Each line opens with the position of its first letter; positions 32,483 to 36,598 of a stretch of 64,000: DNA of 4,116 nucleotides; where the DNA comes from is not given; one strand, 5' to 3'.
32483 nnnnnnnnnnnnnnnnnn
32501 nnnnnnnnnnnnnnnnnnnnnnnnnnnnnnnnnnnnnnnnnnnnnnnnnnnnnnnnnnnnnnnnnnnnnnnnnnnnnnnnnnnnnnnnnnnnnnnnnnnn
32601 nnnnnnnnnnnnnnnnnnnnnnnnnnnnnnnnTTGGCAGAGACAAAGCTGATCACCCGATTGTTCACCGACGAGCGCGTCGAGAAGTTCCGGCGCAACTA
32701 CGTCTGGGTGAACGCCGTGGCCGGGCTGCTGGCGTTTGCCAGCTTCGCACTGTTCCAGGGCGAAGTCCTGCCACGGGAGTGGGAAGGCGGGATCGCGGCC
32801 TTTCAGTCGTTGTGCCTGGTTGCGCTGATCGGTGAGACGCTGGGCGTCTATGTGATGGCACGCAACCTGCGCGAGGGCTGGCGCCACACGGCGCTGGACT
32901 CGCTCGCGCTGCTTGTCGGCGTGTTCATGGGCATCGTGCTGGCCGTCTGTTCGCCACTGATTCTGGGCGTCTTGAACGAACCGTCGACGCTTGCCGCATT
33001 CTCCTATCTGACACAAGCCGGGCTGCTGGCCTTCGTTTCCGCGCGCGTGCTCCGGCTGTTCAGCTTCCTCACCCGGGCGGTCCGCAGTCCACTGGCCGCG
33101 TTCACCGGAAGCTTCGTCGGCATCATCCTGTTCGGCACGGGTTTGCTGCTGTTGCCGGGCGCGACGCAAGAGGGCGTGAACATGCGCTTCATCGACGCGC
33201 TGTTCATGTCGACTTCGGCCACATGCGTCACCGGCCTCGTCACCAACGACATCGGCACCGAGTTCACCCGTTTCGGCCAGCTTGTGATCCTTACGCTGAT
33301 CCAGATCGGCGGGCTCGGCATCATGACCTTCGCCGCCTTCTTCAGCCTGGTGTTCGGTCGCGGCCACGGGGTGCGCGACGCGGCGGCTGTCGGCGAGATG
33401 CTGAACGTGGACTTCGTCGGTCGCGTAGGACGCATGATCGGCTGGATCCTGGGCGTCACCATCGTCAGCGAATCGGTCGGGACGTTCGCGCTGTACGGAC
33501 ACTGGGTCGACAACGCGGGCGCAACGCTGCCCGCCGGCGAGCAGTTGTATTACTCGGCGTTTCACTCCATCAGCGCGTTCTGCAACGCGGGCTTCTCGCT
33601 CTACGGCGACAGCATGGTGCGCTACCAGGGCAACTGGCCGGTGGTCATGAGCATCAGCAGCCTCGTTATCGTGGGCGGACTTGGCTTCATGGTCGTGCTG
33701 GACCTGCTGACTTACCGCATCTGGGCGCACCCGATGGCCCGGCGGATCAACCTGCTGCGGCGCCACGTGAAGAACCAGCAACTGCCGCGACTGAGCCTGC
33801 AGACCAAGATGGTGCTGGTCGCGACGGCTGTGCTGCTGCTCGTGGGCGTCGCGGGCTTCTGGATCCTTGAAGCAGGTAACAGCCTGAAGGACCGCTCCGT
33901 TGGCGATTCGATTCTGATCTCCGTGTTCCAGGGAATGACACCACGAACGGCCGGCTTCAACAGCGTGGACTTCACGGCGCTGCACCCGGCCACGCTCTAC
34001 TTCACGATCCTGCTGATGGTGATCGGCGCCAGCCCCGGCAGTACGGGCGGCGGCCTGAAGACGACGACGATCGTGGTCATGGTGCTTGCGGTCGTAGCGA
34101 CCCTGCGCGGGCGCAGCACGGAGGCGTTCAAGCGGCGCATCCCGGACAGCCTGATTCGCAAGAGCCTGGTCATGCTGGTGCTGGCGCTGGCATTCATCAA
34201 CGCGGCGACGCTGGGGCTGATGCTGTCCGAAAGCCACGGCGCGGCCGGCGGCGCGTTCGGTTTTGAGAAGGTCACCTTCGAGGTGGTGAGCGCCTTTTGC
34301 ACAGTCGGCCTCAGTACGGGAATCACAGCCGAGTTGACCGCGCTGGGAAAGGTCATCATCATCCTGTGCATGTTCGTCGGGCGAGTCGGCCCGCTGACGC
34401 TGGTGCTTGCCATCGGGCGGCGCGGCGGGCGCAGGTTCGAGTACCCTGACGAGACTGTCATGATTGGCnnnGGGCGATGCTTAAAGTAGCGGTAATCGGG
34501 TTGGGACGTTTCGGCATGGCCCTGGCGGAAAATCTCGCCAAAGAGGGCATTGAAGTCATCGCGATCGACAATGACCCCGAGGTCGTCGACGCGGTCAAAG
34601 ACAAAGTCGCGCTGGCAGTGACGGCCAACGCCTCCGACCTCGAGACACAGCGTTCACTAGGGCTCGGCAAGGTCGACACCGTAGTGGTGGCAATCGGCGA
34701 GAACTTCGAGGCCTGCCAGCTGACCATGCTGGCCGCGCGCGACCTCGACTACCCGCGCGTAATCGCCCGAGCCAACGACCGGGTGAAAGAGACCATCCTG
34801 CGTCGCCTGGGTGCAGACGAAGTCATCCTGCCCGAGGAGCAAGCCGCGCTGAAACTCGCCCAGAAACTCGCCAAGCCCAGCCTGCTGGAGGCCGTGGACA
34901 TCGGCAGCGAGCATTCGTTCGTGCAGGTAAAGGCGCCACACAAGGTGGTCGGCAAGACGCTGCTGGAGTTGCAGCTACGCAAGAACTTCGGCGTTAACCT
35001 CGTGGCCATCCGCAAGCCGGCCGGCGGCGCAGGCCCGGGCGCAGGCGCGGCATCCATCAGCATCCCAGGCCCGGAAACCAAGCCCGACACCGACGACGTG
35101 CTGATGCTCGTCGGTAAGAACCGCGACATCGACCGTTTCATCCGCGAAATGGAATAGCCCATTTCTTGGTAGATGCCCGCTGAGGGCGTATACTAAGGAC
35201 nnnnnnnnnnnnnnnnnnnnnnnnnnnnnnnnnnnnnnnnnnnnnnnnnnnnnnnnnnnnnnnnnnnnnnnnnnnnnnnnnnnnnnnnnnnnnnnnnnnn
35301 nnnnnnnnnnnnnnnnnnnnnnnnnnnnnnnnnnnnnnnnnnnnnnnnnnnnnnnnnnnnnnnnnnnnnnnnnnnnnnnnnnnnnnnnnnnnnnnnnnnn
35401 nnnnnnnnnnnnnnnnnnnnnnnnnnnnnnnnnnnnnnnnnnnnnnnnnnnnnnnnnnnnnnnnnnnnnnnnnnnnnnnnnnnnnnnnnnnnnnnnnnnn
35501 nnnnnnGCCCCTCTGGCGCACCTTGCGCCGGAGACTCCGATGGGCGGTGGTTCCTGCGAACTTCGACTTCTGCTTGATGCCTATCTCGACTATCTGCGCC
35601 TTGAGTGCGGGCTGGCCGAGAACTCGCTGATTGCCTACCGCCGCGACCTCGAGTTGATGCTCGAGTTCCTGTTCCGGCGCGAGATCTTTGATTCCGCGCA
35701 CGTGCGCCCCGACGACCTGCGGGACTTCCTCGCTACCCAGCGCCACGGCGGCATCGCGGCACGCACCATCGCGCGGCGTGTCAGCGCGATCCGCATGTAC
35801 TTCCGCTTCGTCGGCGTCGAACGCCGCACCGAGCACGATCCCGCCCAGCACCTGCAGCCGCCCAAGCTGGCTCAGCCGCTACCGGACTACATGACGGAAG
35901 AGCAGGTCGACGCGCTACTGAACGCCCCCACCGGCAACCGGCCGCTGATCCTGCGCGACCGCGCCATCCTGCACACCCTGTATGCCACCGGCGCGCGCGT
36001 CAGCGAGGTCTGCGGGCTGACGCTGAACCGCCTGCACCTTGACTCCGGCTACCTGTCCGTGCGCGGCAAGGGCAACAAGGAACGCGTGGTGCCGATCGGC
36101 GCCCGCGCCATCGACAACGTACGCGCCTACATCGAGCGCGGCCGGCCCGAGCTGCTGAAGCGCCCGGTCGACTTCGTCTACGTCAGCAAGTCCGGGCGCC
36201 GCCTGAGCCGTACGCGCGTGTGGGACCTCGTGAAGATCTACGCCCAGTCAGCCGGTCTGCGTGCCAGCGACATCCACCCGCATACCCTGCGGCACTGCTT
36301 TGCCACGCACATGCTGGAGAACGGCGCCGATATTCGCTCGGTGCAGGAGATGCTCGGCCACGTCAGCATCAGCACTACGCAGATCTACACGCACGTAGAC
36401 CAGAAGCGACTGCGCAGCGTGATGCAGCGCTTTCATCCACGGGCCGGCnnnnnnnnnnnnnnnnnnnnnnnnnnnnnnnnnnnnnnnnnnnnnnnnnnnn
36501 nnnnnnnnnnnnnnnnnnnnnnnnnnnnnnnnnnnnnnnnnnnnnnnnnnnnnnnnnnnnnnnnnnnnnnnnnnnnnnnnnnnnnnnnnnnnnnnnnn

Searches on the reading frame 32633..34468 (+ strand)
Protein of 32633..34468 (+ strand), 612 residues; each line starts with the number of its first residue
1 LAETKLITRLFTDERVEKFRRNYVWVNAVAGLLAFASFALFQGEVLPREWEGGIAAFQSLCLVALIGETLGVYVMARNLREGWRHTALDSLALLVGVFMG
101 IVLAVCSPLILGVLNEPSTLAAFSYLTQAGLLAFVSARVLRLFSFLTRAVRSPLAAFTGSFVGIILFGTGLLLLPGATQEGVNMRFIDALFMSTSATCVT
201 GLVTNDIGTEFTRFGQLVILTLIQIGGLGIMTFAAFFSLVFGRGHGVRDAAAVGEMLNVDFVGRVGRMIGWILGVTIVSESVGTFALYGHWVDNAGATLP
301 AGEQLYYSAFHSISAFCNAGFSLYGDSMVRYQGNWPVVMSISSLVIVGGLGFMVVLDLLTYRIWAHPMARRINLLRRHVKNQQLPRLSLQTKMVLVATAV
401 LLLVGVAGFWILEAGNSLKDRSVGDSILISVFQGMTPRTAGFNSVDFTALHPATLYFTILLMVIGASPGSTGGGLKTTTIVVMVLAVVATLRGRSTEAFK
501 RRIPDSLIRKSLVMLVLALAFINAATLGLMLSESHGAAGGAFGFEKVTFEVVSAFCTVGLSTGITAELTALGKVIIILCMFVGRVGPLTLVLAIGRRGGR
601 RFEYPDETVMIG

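Call 76: search_protein_families(library=pfam, proteins=[window:32633-34468:+], max_evalue=0.001)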
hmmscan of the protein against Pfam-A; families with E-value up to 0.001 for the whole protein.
window:32633-34468:+ (612 aa): 1 family
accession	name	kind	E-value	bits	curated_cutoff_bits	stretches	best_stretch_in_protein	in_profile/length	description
PF02386.22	TrkH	-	7.6e-54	183.4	27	1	180-593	57-489/502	Cation transport protein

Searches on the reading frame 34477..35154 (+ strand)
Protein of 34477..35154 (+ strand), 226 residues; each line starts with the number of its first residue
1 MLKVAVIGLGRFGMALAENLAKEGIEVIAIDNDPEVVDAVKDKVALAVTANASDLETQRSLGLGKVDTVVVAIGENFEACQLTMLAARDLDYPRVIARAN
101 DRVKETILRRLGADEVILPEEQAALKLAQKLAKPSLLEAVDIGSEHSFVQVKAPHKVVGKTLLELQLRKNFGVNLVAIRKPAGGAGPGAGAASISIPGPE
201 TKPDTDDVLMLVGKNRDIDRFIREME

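Call 76: search_protein_families(library=pfam, proteins=[window:34477-35154:+], max_evalue=0.001)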
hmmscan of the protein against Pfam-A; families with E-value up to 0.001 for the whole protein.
window:34477-35154:+ (226 aa): 7 families
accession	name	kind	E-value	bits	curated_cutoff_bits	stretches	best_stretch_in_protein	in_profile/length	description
PF02254.24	TrkA_N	-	7.2e-29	100.9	23.8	1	4-119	1-116/116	TrkA-N domain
PF02080.26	TrkA_C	-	6.7e-10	39.2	27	1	149-224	4-69/71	TrkA-C domain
PF03446.21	NAD_binding_2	-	2.9e-07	31.1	21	1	3-52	1-50/161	NAD binding domain of 6-phosphogluconate dehydrogenase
PF03807.23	F420_oxidored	-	1.3e-06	29.3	21.6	1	3-54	1-55/94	NADP oxidoreductase coenzyme F420-dependent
PF03721.20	UDPG_MGDP_dh_N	-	2.8e-06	27.5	27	1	3-45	2-44/187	UDP-glucose/GDP-mannose dehydrogenase family, NAD binding domain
PF02737.24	3HCDH_N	-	6.5e-06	26.6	22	1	3-55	1-53/180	3-hydroxyacyl-CoA dehydrogenase, NAD binding domain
PF01210.29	NAD_Gly3P_dh_N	-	1.4e-05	25.5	23.1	1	3-43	1-41/158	NAD-dependent glycerol-3-phosphate dehydrogenase N-terminus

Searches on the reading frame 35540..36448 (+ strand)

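Call 76: search_protein_families(library=pfam, proteins=[window:35540-36448:+], max_evalue=0.001)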
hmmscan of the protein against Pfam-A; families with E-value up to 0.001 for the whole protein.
window:35540-36448:+ (303 aa): 2 families
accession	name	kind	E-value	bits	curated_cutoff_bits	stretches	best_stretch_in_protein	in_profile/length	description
PF00589.27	Phage_integrase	-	1.2e-47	162.3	27.1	1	117-289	2-171/172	Phage integrase family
PF02899.23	Phage_int_SAM_1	-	2e-19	70.1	22.3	1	12-90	1-78/83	Phage integrase, N-terminal SAM-like domain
